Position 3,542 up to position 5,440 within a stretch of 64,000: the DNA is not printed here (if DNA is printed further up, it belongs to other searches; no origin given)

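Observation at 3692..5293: Extracellular multihaem cytochrome c lipoprotein with non-canonical haem motifs and a PKD domain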

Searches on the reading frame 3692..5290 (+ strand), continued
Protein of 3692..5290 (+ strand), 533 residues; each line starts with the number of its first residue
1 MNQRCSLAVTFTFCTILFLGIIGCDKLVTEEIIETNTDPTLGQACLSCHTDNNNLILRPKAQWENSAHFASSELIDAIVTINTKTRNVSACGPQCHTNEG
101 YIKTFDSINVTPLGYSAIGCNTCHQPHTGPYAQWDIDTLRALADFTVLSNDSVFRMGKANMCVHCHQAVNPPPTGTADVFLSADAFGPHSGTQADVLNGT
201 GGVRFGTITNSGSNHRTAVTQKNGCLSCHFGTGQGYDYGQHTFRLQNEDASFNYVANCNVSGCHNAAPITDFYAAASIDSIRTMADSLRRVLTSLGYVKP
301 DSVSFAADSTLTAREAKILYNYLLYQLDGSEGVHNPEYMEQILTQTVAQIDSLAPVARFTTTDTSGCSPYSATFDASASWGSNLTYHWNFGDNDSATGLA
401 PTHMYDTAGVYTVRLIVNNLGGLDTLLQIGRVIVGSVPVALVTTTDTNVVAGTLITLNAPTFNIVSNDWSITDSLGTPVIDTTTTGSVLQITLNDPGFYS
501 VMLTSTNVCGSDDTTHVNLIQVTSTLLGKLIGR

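Call 35: find_related_loci(query=A1, collection=genome_contigs, flank=10000)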
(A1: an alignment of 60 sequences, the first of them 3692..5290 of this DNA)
Query A1 (533 aa) in genome_contigs; peptide patterns used: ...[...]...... (x = any residue, [..] = any of these).
375 stretches matched a pattern; 255 encode a relative of the query (tblastn E <= 1e-3); the best 80 are kept; 80 distinct loci.
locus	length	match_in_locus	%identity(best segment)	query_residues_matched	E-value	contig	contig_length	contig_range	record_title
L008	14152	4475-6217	43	23-525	7e-121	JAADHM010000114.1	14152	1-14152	MAG: FCB group bacterium isolate M_MetaBat.192 contig-127_6897, whole genome shotgun sequence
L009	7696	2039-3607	40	1-526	1e-118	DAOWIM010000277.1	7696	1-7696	MAG TPA_asm: bacterium isolate CSMAG_2043 CSMAG_2043_k141_556734_length_7696_cov_25.0000, whole genome shotgun sequence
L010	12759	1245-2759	41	22-529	7e-113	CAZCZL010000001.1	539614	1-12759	MAG TPA_asm: uncultured Ignavibacteriales bacterium isolate binchicken_co16_343 genome assembly, contig: NODE_3_length_5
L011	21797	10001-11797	43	1-522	2e-111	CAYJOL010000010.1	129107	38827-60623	MAG TPA_asm: uncultured Ignavibacteriales bacterium isolate ERP124720_co1_93 genome assembly, contig: NODE_177_length_12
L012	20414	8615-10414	41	7-522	1e-111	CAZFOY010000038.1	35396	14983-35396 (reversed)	MAG TPA_asm: uncultured Ignavibacteriales bacterium isolate binchicken_co224_254 genome assembly, contig: NODE_969_lengt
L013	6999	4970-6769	40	1-522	5e-111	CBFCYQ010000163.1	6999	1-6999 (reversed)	MAG TPA_asm: uncultured bacterium isolate SRR26215689_metabat2_8 genome assembly, contig: ERZ25073498.7835, whole genome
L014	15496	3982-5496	41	22-529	9e-111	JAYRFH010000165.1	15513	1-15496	MAG: Candidatus Zixiibacteriota bacterium isolate SH_SHASGE3bin.27 k141_991441, whole genome shotgun sequence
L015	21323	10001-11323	44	23-468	1e-115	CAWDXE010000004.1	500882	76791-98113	MAG: uncultured candidate division Zixibacteria bacterium isolate MFD05942.bin.2.290 genome assembly, contig: contig_318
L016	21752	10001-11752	46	23-521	1e-107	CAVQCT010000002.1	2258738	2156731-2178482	MAG: uncultured candidate division Zixibacteria bacterium isolate MFD02416.bin.1.319 genome assembly, contig: contig_146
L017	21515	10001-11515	41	22-529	1e-111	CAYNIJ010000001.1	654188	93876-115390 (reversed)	MAG TPA_asm: uncultured Ignavibacteriales bacterium isolate SRP302447_co2_58 genome assembly, contig: NODE_23_length_654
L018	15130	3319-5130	42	3-522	7e-107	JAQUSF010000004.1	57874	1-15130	MAG: Candidatus Zixiibacteriota bacterium isolate STD1_90 NODE_1032_length_57874_cov_3.545310_Sandtown_D1, whole genome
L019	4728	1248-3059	41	3-522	3e-106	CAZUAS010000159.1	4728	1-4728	MAG TPA_asm: uncultured Ignavibacteriales bacterium isolate binchicken_co43_183 genome assembly, contig: NODE_30812_leng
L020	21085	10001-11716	40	23-524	1e-103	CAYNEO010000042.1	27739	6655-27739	MAG TPA_asm: uncultured Ignavibacteriales bacterium isolate binchicken_co150_676 genome assembly, contig: NODE_3613_leng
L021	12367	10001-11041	50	7-350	3e-97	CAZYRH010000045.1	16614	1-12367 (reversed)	MAG TPA_asm: uncultured Ignavibacteriales bacterium isolate binchicken_co100_268 genome assembly, contig: NODE_5405_leng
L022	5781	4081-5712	37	1-529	6e-96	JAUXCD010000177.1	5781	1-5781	MAG: Candidatus Zixiibacteriota bacterium isolate CSMAG_2816 CSMAG_2816_k117_6201_length_5781_cov_20.9749, whole genome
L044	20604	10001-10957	32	9-350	2e-45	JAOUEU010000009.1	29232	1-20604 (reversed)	MAG: Candidatus Zixiibacteriota bacterium isolate 4_1_July_SF_Bin17 4_1_July_SF_Bin17_scaffold_557_c1, whole genome shot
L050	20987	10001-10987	32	1-350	1e-43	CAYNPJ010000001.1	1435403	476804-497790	MAG TPA_asm: uncultured Ignavibacteria bacterium isolate binchicken_co107_133 genome assembly, contig: NODE_1_length_143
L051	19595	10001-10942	34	23-355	2e-43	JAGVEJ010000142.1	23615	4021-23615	MAG: Candidatus Zixiibacteriota bacterium isolate DeMMO2_6 c_000000045808, whole genome shotgun sequence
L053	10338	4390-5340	33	17-347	3e-41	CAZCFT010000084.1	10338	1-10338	MAG TPA_asm: uncultured Ignavibacteriaceae bacterium isolate SRP118108_co4_512 genome assembly, contig: NODE_6272_length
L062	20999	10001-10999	32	21-350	2e-39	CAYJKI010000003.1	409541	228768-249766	MAG TPA_asm: uncultured Ignavibacteria bacterium isolate ERP124720_co1_89 genome assembly, contig: NODE_25_length_409541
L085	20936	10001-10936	33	24-355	2e-36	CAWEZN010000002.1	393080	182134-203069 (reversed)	MAG: uncultured candidate division Zixibacteria bacterium isolate MFD05942.bin.2.353 genome assembly, contig: contig_109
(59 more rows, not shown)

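Call 49: search_protein_families(library=pfam, proteins=[L062:8380-9930:+, L044:8405-9967:+, L050:8240-9790:+], max_evalue=10)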
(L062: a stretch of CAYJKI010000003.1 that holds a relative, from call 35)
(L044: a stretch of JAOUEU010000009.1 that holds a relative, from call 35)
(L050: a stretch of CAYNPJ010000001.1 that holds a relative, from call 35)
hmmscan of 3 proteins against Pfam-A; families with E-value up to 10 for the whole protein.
L062:8380-9930:+ (517 aa): 1 family
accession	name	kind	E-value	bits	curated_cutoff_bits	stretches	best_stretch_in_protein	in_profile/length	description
PF11383.14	DUF3187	-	0.038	13.6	24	1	347-429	199-273/320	Protein of unknown function (DUF3187)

L044:8405-9967:+ (521 aa): 0 families

L050:8240-9790:+ (517 aa): 3 families
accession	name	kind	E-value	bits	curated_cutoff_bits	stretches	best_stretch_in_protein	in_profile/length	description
PF13609.12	Porin_4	-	1.4e-09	38.7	27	2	8-341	1-273/310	Gram-negative porin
PF10082.15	BBP2_2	-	5.2e-05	22.7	23.7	1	245-322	295-372/378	Putative beta-barrel porin 2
PF13505.12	OMP_b-brl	-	0.041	14.5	28.7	1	245-365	45-174/175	Outer membrane protein beta-barrel domain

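Call 50: search_protein_families(library=ncbifam, proteins=[L062:8380-9930:+, L044:8405-9967:+, L050:8240-9790:+], max_evalue=10)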
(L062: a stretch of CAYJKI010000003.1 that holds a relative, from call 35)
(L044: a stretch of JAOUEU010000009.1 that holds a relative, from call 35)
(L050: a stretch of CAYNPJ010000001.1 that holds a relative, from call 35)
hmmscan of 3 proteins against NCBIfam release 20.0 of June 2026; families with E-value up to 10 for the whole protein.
L062:8380-9930:+ (517 aa): 0 families

L044:8405-9967:+ (521 aa): 0 families

L050:8240-9790:+ (517 aa): 1 family
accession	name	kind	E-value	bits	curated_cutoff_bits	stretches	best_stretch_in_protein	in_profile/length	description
NF041027.1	GSU2204_Se_pt_1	equivalog_domain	3.3e-08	32.8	350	2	208-383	278-451/580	GSU2204 family CXXCH-containing (seleno)protein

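Call 64: fold_search(model_id=the predicted structure, library=pdb)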
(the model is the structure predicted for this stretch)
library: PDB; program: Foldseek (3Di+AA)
matches with E <= 10: 1975; with E <= 0.001: 392
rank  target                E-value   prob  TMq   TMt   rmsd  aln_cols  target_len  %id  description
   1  6fg9_A                1.7e-09  1.00  0.18  0.12   8.7       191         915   18  Mouse SORCS2 ectodomain (sortilin related VPS10 domain containing receptor 2) (released 2018-08-01)
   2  6fg9_B                4.6e-09  1.00  0.18  0.12   8.7       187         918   18  Mouse SORCS2 ectodomain (sortilin related VPS10 domain containing receptor 2) (released 2018-08-01)
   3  6ffy_A                1.1e-08  1.00  0.18  0.12   8.4       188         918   18  Structure of the mouse SorCS2-NGF complex (released 2018-08-01)
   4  3wn5_C                2.4e-08  1.00  0.13  0.36  13.7       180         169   15  Crystal structure of asymmetrically engineered Fc variant in complex with FcgRIIIa (released 2014-11-19)
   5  9flw_A                3.4e-08  1.00  0.19  0.20   6.9       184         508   17  CryoEM structure of the fragment-6 (3571-4078) in the grappling hook protein A (GhpA) in the bacterium Aureispira sp.  (released 2024-10-16)
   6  1fnl                  4.7e-08  1.00  0.13  0.32  14.7       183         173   17  CRYSTAL STRUCTURE OF THE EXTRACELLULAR DOMAIN OF A HUMAN FCGRIII (released 2000-11-22)
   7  9flp_A                9.1e-08  1.00  0.16  0.11   8.6       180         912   19  CryoEM structure of the neck (1403-2314) in the grappling hook protein A (GhpA) in the bacterium Aureispira sp. CCB-QB (released 2024-10-16)
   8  3sgj_C                1.9e-07  1.00  0.14  0.38  13.4       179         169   14  Unique carbohydrate-carbohydrate interactions are required for high affinity binding between FcgIII and antibodies lac (released 2011-08-03)
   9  1e4j                  2.2e-07  1.00  0.13  0.36  14.5       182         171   16  Crystal structure of the soluble human Fc-gamma Receptor III (released 2000-08-04)
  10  3ry5                  2.3e-07  1.00  0.13  0.36  15.2       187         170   12  Three-dimensional structure of glycosylated fcgammariia (high-responder polymorphism) (released 2011-08-31)
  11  5gni_A                2.5e-07  1.00  0.22  0.49   6.6       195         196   12  The crystal structure of PECAM-1 IgL1-2 trans-homophilic dimer (released 2016-12-21)
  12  4zne_A                2.6e-07  1.00  0.19  0.33   7.4       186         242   12  IgG1 Fc-FcgammaRI ecd complex (released 2015-11-11)
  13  3wn5_F                2.9e-07  1.00  0.13  0.37  13.9       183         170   15  Crystal structure of asymmetrically engineered Fc variant in complex with FcgRIIIa (released 2014-11-19)
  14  1e4k_C                2.9e-07  1.00  0.14  0.36  13.2       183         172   16  CRYSTAL STRUCTURE OF SOLUBLE HUMAN IGG1 FC FRAGMENT-FC-GAMMA RECEPTOR III COMPLEX (released 2000-08-06)
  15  5yc5_C                4.1e-07  1.00  0.13  0.36  13.8       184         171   16  Crystal structure of human IgG-Fc in complex with aglycan and optimized Fc gamma receptor IIIa (released 2018-03-21)
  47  9fly_A                2.0e-06  1.00  0.16  0.11   8.7       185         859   16  CryoEM structure of the base (4151-5009) in the grappling hook protein A (GhpA) in the bacterium Aureispira sp. CCB-QB (released 2024-10-16)
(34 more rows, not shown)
